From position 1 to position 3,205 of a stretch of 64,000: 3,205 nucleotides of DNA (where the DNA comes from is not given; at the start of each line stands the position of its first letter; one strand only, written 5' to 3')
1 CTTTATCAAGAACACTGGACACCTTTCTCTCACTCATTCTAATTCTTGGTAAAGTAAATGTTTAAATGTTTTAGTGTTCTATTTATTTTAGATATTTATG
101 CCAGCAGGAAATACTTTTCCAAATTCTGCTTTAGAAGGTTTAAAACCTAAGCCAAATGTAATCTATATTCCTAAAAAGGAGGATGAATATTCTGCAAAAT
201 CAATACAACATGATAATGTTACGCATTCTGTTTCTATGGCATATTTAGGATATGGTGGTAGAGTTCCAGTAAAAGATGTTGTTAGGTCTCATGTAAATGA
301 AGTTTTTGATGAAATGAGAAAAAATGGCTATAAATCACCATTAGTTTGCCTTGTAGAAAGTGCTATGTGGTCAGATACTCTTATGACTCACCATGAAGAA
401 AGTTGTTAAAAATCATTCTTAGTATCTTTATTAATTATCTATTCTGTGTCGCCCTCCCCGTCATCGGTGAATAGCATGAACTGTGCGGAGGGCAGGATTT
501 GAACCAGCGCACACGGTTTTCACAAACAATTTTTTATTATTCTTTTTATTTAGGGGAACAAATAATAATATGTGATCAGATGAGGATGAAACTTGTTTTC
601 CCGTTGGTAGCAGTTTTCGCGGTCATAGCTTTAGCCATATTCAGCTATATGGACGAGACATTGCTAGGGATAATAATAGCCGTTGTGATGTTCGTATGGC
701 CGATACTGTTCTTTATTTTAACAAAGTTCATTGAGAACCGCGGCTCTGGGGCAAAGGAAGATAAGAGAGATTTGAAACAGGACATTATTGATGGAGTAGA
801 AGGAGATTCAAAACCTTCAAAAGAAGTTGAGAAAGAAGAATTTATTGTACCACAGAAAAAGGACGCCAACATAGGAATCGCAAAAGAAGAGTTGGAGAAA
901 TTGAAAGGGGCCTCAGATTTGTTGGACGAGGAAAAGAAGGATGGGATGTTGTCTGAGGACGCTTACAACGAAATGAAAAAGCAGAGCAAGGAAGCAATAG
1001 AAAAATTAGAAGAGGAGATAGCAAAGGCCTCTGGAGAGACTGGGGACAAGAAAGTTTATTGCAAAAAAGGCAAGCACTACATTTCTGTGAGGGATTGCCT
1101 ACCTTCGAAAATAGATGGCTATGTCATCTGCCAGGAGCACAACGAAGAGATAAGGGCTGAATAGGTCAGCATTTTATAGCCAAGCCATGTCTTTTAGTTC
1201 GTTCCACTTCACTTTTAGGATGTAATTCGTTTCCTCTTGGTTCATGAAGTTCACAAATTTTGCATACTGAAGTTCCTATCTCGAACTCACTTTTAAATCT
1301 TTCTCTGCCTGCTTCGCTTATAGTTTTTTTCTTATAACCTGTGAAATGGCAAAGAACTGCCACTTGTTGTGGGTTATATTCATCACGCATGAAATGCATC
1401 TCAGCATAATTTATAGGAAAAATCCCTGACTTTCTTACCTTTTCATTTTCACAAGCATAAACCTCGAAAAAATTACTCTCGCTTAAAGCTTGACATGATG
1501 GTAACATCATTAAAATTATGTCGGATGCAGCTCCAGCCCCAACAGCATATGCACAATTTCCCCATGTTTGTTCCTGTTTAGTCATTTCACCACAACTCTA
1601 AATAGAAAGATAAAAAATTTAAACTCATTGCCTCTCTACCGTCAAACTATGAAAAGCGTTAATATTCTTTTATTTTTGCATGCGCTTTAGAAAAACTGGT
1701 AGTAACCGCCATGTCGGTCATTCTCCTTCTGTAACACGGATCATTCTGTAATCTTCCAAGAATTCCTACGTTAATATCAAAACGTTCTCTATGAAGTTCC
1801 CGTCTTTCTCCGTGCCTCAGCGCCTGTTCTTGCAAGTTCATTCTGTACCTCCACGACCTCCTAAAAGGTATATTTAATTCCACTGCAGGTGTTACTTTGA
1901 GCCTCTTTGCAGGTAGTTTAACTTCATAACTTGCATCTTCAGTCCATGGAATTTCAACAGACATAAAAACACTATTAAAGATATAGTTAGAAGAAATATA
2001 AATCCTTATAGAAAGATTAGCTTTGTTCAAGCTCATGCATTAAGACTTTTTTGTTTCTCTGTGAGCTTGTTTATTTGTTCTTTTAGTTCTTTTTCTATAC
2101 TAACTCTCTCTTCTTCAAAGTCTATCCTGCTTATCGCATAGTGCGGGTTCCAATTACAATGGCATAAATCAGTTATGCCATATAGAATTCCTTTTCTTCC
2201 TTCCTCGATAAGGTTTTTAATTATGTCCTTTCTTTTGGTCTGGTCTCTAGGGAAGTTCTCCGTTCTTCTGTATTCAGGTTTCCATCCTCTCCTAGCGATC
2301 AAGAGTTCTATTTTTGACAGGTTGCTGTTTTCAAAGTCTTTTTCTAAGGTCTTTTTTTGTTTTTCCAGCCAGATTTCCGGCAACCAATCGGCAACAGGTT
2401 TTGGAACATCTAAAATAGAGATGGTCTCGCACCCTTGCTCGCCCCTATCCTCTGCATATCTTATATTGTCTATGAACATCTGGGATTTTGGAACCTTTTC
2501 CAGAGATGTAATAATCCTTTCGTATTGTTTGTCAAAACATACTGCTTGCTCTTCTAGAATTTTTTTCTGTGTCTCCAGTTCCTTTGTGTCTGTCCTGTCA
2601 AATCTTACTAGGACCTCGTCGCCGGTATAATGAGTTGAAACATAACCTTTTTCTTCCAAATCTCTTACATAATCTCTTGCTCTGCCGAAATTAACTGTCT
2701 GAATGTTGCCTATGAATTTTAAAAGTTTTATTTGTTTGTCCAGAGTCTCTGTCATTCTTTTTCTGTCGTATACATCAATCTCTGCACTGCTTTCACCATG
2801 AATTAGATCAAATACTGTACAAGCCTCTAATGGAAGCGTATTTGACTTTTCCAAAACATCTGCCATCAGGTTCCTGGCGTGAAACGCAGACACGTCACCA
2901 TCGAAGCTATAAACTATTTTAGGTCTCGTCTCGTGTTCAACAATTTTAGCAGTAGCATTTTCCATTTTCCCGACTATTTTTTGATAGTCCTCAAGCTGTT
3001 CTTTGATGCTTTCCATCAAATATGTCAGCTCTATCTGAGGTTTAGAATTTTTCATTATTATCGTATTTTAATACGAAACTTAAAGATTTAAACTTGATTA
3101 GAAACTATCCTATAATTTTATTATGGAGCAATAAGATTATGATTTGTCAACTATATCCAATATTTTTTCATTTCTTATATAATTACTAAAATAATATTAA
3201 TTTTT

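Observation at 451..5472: Two paralogous tRNA-3'-end-like elements in direct orientation bracket a roughly 5 kb island of unknown genes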

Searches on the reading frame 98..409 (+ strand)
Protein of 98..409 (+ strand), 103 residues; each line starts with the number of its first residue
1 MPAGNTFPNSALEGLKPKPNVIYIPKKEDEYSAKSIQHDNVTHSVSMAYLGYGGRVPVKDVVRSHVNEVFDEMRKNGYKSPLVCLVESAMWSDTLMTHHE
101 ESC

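Call 14: search_protein_families(library=pfam, proteins=[window:98-409:+], max_evalue=0.01)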
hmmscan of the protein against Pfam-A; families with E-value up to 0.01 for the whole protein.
window:98-409:+ (103 aa): 0 families

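Call 34: find_encoding_contigs(protein=window:98-409:+, flank=10000, max_places=6)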
Protein window:98-409:+ (103 aa): 1 contig read that carries it; 1 place shown.
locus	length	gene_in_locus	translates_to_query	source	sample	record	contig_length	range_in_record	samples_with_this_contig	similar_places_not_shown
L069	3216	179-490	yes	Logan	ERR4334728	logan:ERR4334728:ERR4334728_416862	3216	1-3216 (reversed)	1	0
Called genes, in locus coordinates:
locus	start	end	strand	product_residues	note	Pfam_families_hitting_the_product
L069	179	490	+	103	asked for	-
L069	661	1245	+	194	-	-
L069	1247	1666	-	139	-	-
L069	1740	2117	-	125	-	-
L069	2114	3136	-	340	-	-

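Call 62: search_protein_families(library=phrogs, proteins=[window:98-409:+], max_evalue=0.01)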
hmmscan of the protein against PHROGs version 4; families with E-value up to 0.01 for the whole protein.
window:98-409:+ (103 aa): 0 families

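Call 63: search_protein_families(library=padloc, proteins=[window:98-409:+], max_evalue=0.01)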
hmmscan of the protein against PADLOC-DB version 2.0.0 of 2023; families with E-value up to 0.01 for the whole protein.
window:98-409:+ (103 aa): 0 families

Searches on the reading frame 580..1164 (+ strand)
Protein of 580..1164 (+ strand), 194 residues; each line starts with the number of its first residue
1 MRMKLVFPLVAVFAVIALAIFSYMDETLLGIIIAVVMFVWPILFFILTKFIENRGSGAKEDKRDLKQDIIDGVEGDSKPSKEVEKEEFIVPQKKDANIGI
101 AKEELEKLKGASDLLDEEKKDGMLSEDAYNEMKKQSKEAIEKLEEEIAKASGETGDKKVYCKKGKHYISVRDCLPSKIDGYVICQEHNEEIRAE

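Call 14: search_protein_families(library=pfam, proteins=[window:580-1164:+], max_evalue=0.01)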
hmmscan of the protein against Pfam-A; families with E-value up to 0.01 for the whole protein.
window:580-1164:+ (194 aa): 2 families
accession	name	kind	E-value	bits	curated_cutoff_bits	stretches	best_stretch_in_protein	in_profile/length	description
PF10602.15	RPN7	-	0.0038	17.4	29.6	1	127-173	3-52/174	26S proteasome subunit RPN7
PF05230.16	MASE2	-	0.0084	16.6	25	0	9-53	10-51/89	MASE2 domain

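Call 35: find_encoding_contigs(protein=window:580-1164:+, flank=10000, max_places=6)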
Protein window:580-1164:+ (194 aa): 3 contigs read that carry it; 2 places shown.
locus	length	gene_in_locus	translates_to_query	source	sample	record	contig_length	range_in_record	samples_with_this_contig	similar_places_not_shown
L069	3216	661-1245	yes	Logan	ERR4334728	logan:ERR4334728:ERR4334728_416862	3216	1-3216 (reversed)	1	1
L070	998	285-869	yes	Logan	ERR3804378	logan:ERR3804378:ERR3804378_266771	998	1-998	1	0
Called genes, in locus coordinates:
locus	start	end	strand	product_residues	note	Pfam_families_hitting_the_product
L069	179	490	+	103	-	-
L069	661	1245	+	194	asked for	-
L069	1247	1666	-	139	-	-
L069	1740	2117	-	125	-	-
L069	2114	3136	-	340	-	-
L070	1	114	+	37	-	?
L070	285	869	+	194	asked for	-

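Call 62: search_protein_families(library=phrogs, proteins=[window:580-1164:+], max_evalue=0.01)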
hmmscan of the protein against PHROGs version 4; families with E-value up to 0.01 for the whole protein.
window:580-1164:+ (194 aa): 0 families

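Call 63: search_protein_families(library=padloc, proteins=[window:580-1164:+], max_evalue=0.01)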
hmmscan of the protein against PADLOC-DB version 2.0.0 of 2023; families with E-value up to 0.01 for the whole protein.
window:580-1164:+ (194 aa): 2 families
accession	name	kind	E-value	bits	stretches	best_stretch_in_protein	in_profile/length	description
PDLC00715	Effector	-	5.2e-05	20.6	1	9-72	187-251/315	4TM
PDLC00716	Effector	-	0.0025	15.6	0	8-66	172-231/302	4TM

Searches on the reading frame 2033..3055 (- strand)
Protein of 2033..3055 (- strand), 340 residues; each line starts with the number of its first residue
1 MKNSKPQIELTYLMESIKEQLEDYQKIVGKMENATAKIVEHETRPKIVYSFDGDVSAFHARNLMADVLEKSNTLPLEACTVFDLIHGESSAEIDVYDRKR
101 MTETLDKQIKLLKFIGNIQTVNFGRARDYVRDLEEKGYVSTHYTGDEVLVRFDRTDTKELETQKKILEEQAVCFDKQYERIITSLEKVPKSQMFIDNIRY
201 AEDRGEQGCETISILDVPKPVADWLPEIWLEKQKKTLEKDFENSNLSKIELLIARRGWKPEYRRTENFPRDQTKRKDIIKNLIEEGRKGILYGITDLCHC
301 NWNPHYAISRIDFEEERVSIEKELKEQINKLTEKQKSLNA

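Call 14: search_protein_families(library=pfam, proteins=[window:2033-3055:-], max_evalue=0.01)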
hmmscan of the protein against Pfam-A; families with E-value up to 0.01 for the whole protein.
window:2033-3055:- (340 aa): 0 families

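Call 62: search_protein_families(library=phrogs, proteins=[window:2033-3055:-], max_evalue=0.01)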
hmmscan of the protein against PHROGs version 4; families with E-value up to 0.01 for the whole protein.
window:2033-3055:- (340 aa): 1 family
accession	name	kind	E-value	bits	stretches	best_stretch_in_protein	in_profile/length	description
phrog_16016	-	DNA, RNA and nucleotide metabolism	0.0053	17.1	0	174-221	100-148/252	HNH endonuclease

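Call 63: search_protein_families(library=padloc, proteins=[window:2033-3055:-], max_evalue=0.01)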
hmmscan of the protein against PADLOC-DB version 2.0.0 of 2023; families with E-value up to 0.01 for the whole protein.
window:2033-3055:- (340 aa): 0 families

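Call 70: find_homologous_proteins(query=window:2033-3055:-, max_evalue=0.001)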
Query window:2033-3055:- (340 aa): 3 proteins with E <= 0.001 among 2261 candidates.
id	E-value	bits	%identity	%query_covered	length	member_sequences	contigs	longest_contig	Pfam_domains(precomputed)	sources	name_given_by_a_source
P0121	4.4e-223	757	100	100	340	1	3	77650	-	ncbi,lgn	-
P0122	8.6e-198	674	89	100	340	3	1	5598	-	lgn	-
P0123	1.1e-188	644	86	100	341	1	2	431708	-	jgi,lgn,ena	-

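Call 71: find_encoding_contigs(protein=P0121, flank=10000, max_places=4)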
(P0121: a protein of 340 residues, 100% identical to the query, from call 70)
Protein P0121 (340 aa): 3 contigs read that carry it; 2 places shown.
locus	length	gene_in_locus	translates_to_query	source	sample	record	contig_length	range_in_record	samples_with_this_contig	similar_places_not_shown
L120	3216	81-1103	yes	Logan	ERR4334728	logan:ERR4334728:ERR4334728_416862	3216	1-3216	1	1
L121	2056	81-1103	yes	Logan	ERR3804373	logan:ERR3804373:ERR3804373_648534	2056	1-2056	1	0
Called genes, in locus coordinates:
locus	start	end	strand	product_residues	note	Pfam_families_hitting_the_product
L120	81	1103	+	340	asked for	-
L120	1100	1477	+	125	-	-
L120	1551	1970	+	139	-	-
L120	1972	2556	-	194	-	-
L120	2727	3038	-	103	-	-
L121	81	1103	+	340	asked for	-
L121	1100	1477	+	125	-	-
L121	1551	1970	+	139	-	-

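Call 72: find_encoding_contigs(protein=P0123, flank=10000, max_places=3)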
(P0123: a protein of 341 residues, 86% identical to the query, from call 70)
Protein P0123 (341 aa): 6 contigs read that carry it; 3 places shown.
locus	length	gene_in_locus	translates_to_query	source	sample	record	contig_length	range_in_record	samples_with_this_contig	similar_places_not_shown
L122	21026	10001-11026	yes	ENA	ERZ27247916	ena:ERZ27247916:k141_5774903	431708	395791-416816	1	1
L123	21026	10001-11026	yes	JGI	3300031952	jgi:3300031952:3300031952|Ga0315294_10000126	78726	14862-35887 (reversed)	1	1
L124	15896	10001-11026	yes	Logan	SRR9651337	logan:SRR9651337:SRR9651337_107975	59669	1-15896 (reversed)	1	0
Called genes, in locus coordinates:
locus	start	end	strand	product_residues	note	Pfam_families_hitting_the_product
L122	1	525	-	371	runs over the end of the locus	PF02005:TRM, PF05175:MTS (weak)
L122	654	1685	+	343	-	PF00348:polyprenyl_synt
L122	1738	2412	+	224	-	PF13489:Methyltransf_23 (weak), PF08241:Methyltransf_11 (faint), PF08242:Methyltransf_12 (faint), PF13649:Methyltransf_25 (weak)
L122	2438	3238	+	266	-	PF00696:AA_kinase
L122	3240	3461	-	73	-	-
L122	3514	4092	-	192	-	PF00293:NUDIX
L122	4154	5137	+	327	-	PF00288:GHMP_kinases_N (weak), PF08544:GHMP_kinases_C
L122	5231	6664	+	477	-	PF01154:HMG_CoA_synt_N, PF08540:HMG_CoA_synt_C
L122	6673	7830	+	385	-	PF00368:HMG-CoA_red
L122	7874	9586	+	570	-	PF00009:GTP_EFTU, PF01926:MMR_HSR1 (weak), PF03144:GTP_EFTU_D2 (weak), PF11987:IF-2, PF14578:GTP_EFTU_D4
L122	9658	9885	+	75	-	-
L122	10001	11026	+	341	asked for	-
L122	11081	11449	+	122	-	-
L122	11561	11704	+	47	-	-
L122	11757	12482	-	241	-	PF01757:Acyl_transf_3 (faint), PF07786:HGSNAT_cat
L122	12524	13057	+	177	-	PF02834:LigT_PEase, PF10469:AKAP7_NLS, PF13563:2_5_RNA_ligase2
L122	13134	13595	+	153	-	PF01092:Ribosomal_S6e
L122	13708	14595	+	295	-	-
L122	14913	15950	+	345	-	PF00078:RVT_1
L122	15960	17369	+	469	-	-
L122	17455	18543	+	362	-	PF00009:GTP_EFTU, PF09173:eIF2_C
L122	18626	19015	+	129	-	-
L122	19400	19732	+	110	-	-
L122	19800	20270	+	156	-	-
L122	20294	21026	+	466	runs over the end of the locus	-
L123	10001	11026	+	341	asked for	-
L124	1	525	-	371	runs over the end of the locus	PF02005:TRM, PF05175:MTS (weak)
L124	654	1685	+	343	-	PF00348:polyprenyl_synt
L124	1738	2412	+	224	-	PF13489:Methyltransf_23 (weak), PF08241:Methyltransf_11 (faint), PF08242:Methyltransf_12 (faint), PF13649:Methyltransf_25 (weak)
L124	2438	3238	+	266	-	PF00696:AA_kinase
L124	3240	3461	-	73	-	-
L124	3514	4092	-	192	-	PF00293:NUDIX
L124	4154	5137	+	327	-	PF00288:GHMP_kinases_N (weak), PF08544:GHMP_kinases_C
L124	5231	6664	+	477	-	PF01154:HMG_CoA_synt_N, PF08540:HMG_CoA_synt_C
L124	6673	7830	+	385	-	PF00368:HMG-CoA_red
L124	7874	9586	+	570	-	PF00009:GTP_EFTU, PF01926:MMR_HSR1 (weak), PF03144:GTP_EFTU_D2 (weak), PF11987:IF-2, PF14578:GTP_EFTU_D4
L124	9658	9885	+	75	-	-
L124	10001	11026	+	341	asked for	-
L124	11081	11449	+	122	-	-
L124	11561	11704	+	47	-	-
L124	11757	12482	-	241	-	PF01757:Acyl_transf_3 (faint), PF07786:HGSNAT_cat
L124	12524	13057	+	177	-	PF02834:LigT_PEase, PF10469:AKAP7_NLS, PF13563:2_5_RNA_ligase2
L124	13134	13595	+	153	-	PF01092:Ribosomal_S6e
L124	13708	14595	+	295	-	-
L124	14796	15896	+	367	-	?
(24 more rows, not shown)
